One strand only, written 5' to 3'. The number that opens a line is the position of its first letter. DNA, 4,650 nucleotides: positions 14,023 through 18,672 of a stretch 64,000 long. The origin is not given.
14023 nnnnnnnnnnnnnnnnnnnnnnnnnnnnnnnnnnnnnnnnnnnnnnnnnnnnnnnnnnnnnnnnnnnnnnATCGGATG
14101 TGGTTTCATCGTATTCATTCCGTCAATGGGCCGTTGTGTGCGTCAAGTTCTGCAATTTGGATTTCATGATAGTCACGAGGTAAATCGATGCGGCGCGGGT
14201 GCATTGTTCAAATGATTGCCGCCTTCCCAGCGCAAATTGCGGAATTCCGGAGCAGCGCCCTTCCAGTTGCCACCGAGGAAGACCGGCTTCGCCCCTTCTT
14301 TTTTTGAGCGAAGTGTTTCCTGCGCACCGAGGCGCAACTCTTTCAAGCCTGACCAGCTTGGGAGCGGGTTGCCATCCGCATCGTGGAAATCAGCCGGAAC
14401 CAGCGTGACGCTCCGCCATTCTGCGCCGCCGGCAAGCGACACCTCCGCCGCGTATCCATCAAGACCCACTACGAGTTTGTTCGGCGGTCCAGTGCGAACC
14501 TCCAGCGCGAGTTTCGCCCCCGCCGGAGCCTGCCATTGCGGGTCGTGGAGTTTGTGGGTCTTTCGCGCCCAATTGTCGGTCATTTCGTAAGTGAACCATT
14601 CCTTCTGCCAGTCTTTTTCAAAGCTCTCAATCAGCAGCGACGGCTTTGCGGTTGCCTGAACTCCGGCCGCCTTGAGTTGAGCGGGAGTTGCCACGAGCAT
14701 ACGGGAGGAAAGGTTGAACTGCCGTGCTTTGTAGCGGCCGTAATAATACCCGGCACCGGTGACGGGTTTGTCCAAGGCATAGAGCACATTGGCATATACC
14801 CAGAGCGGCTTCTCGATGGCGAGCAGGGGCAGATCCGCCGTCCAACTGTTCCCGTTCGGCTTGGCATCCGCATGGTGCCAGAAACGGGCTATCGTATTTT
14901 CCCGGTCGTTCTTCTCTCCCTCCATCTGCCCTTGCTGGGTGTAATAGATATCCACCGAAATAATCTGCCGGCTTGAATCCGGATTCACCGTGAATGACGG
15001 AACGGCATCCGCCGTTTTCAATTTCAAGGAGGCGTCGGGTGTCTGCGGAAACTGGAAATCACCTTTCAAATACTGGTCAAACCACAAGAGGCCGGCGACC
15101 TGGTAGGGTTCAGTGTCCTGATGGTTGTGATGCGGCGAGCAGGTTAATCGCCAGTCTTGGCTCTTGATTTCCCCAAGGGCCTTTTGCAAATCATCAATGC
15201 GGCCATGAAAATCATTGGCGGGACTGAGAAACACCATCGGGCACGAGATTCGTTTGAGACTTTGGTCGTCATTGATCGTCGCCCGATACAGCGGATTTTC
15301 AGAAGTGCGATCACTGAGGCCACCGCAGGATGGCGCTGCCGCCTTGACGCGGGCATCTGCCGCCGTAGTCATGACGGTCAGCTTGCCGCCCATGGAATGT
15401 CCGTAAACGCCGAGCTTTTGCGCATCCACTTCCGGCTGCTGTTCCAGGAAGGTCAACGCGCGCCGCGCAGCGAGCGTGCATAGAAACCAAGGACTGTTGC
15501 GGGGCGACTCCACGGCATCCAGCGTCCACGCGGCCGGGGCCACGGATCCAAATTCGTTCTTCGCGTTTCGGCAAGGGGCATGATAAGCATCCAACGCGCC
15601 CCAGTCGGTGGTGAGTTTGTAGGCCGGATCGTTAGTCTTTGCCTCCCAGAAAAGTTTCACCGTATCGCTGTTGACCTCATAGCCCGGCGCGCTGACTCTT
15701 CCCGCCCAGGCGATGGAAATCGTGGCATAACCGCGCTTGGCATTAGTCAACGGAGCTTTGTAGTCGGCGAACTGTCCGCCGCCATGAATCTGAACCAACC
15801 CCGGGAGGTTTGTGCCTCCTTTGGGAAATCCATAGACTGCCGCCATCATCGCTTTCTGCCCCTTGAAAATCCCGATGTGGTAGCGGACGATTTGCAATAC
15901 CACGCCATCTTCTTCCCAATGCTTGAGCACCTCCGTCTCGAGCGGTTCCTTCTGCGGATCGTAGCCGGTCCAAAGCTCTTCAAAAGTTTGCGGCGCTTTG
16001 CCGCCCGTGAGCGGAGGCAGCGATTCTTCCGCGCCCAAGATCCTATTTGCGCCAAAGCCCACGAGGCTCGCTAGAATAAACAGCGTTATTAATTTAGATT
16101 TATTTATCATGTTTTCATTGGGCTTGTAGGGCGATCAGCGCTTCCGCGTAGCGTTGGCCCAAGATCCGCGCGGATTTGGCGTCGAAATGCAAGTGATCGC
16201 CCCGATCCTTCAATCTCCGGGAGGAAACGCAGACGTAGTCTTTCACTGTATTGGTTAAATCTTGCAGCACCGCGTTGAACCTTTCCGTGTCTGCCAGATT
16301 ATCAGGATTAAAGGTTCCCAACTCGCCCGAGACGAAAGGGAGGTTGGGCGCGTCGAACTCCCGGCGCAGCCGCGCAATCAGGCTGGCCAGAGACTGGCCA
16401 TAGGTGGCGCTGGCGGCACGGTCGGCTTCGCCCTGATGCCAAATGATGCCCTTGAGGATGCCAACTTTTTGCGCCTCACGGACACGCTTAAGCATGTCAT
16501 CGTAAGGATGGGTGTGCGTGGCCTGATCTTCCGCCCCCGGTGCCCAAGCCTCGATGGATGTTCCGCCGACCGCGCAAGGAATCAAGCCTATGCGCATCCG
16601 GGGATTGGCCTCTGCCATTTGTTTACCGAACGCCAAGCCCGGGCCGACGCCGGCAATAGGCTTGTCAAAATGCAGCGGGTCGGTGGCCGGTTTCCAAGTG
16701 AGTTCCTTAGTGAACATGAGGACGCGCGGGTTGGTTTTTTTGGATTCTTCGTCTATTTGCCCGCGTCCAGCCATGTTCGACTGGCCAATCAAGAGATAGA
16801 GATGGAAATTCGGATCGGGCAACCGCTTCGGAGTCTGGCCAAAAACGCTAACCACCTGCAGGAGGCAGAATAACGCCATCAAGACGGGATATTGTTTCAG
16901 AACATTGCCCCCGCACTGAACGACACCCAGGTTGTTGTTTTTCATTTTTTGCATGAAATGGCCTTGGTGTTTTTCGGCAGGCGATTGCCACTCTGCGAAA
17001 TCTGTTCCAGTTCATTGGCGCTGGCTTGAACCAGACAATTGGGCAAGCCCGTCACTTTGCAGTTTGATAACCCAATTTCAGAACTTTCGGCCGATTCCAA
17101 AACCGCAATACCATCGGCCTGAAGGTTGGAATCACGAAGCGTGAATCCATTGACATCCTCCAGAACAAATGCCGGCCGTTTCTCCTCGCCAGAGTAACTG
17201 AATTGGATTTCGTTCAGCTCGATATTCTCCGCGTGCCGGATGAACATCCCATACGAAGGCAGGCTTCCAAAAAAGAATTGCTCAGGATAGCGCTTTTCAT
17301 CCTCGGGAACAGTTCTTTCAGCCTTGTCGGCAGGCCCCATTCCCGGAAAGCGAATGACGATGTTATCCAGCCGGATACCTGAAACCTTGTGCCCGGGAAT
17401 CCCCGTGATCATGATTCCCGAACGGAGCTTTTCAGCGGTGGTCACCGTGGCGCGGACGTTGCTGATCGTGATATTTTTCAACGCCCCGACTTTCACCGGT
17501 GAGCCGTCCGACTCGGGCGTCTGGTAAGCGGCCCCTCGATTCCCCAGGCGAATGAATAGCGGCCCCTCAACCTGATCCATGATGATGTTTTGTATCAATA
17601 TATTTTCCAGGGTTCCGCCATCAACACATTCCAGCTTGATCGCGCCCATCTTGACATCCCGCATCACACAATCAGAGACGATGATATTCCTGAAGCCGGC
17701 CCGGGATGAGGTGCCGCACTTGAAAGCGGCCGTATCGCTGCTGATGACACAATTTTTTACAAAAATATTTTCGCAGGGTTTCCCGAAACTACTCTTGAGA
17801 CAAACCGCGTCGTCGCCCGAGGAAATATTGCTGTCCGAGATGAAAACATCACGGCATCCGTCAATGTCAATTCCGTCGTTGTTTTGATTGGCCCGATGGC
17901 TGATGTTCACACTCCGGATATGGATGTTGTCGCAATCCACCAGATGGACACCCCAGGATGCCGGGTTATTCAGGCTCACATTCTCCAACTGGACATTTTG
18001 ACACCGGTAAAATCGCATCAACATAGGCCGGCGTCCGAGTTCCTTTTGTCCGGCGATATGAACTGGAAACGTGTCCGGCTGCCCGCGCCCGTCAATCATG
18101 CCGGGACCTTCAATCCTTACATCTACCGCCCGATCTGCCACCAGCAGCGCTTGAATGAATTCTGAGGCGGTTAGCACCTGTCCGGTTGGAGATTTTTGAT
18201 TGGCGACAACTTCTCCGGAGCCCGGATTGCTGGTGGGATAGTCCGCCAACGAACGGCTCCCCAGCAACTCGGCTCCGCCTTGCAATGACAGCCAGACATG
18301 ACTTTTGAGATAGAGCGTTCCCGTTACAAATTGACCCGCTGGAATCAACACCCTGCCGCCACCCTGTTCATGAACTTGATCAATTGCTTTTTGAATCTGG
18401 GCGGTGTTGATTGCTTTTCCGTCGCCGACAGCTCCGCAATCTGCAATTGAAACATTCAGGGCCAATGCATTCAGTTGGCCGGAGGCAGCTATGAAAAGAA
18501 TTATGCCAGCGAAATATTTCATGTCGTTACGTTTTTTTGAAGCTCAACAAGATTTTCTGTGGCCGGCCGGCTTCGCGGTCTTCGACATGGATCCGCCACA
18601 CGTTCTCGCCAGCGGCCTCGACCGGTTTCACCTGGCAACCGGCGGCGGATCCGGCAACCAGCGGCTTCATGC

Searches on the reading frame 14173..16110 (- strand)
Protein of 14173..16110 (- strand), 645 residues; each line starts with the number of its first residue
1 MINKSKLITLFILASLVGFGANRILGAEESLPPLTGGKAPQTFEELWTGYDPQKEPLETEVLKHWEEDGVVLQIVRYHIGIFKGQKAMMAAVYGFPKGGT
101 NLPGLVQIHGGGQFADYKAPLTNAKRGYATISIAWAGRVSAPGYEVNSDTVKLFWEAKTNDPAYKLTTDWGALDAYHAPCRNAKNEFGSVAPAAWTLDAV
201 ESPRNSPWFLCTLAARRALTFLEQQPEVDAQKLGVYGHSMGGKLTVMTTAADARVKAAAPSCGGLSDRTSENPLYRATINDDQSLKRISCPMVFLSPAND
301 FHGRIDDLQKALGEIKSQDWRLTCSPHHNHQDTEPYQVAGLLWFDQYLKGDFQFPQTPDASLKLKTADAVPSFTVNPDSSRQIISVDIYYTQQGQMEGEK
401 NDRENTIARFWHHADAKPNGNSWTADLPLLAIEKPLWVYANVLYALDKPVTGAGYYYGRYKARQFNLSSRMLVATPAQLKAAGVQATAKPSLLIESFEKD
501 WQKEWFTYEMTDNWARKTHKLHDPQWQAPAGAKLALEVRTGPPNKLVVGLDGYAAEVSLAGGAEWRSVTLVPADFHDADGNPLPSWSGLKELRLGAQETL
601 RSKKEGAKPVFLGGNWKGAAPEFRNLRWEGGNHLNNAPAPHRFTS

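Call 8: search_protein_families(library=pfam, proteins=[window:14173-16110:-], max_evalue=0.01)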
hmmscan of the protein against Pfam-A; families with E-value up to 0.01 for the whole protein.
window:14173-16110:- (645 aa): 7 families
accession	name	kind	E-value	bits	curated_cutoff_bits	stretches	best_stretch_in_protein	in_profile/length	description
PF01738.24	DLH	-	6.1e-07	29.7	21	1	217-315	83-169/217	Dienelactone hydrolase family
PF05448.18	AXE1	-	2.3e-05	23.8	21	1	215-267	160-212/321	Acetyl xylan esterase (AXE1)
PF12740.14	PETase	-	0.00033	20.6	28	1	226-262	120-156/263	PET hydrolase-like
PF08840.17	BAAT_C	-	0.0012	19.4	20.9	1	218-260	9-51/210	BAAT / Acyl-CoA thioester hydrolase C terminal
PF00326.27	Peptidase_S9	-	0.0042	17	22.6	1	220-262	53-96/213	Prolyl oligopeptidase family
PF22244.2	GCE_fung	-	0.0062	16.8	27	0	217-264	89-138/231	Glucuronyl esterase, fungi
PF20434.5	BD-FAE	-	0.0096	15.9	26.8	0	217-252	72-110/215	BD-FAE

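Call 98: search_solved_structures(query=window:14173-16110:-, max_evalue=0.01)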
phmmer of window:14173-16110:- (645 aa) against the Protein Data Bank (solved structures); distinct sequences matched with E-value up to 0.01: 12.
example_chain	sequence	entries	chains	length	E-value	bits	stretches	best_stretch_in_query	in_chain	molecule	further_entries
7qjm_A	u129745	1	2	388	0.00045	22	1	214-258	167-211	alpha/beta-hydrolase (202)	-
6agq_A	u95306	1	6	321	0.00067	21.4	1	195-261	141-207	acetyl xylan esterase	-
9pjb_A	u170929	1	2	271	0.0027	19.4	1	215-259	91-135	MHETase MHT043-5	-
6gry_A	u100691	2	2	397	0.0039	18.9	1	214-256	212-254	Putative acetyl xylan esterase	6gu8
6grw_A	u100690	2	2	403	0.0039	18.9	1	195-265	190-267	Putative acetyl xylan esterase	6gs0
6sz0_A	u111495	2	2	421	0.0041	18.8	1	195-265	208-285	glucuronoyl esterase OtCE15A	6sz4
6syu_A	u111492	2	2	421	0.0042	18.8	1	195-265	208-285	glucuronoyl esterase OtCE15A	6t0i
7b7h_A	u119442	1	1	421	0.0042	18.8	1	195-265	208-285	Putative acetyl xylan esterase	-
6syr_A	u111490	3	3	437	0.0044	18.7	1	195-265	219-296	glucuronoyl esterase OtCE15A | Putative acetyl xylan esterase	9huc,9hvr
7d78_D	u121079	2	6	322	0.0045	18.7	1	219-296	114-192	DltD domain-containing protein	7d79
1jfr_A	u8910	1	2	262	0.0086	17.8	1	225-270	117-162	LIPASE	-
9jqw_A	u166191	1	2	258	0.0086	17.8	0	222-267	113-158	Leaf-branch compost cutinase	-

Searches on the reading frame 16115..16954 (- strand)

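Call 8: search_protein_families(library=pfam, proteins=[window:16115-16954:-], max_evalue=0.01)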
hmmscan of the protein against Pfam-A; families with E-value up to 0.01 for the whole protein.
window:16115-16954:- (279 aa): 1 family
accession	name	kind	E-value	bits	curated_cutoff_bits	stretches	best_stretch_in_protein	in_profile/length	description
PF03629.24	SASA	-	7.6e-66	222.4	24.8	1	50-274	2-225/226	Carbohydrate esterase, sialic acid-specific acetylesterase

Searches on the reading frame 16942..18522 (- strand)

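Call 8: search_protein_families(library=pfam, proteins=[window:16942-18522:-], max_evalue=0.01)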
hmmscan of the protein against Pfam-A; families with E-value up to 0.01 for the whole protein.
window:16942-18522:- (526 aa): 4 families
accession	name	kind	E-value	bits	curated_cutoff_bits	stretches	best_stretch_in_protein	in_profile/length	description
PF00295.23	Glyco_hydro_28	-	3e-25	89.4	22.9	1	124-392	50-308/324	Glycosyl hydrolases family 28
PF12708.12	Pect-lyase_RHGA_epim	-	1.8e-12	48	27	2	24-67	2-46/213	Rhamnogalacturonase A/epimerase, pectate lyase-like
PF13229.12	Beta_helix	-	2.8e-08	34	25.9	1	172-308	6-132/158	Right handed beta helix region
PF05048.19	NosD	-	0.002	18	23.6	0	171-273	43-137/212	Periplasmic copper-binding protein (NosD)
